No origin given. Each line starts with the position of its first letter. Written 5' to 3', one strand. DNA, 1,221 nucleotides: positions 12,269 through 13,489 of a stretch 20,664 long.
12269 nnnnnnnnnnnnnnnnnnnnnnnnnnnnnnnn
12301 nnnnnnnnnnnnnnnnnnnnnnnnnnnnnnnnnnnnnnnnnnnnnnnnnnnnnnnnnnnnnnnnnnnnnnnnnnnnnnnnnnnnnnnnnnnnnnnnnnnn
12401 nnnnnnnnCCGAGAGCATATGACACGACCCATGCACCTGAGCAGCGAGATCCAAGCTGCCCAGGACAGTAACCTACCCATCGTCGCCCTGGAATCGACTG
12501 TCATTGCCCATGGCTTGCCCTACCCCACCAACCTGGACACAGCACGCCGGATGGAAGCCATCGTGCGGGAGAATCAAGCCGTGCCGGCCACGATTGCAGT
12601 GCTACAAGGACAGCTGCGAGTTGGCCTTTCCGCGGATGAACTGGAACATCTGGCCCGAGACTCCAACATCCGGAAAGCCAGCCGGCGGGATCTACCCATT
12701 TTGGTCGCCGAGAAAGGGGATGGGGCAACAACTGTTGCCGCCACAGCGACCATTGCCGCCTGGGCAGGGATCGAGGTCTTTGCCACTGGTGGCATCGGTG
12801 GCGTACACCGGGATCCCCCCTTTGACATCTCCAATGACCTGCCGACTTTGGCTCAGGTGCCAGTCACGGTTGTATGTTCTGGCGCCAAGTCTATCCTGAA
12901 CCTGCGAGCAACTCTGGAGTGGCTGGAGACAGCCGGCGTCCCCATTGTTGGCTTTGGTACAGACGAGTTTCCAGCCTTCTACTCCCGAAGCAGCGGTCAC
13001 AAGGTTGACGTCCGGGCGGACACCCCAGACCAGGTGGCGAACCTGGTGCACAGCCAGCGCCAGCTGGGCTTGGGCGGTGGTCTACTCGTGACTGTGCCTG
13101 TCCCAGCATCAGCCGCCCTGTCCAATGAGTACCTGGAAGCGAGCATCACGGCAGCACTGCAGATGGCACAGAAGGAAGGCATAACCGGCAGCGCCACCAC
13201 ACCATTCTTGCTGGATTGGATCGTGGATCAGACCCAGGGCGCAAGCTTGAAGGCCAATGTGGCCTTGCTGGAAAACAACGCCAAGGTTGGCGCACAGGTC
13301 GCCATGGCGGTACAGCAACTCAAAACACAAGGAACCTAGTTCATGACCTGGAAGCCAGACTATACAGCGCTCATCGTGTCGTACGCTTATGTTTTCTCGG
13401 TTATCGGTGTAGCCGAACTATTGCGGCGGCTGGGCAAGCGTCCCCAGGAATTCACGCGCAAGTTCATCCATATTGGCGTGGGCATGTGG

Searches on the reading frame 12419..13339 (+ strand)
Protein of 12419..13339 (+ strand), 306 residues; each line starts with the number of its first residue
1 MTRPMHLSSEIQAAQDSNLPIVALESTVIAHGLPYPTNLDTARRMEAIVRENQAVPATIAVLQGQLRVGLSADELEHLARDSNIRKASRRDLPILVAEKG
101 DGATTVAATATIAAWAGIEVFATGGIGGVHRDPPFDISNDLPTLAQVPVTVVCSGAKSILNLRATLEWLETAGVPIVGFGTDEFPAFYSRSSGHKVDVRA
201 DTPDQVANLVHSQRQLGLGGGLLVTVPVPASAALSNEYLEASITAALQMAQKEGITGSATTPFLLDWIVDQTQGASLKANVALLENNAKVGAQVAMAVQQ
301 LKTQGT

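Call 7: search_protein_families(library=pfam, proteins=[window:12419-13339:+])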
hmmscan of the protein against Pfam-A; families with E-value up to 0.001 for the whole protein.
window:12419-13339:+ (306 aa): 1 family
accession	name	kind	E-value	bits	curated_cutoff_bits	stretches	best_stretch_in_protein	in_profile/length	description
PF04227.17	Indigoidine_A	-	3.6e-119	397.8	25.2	1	10-296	1-290/291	Indigoidine synthase A like protein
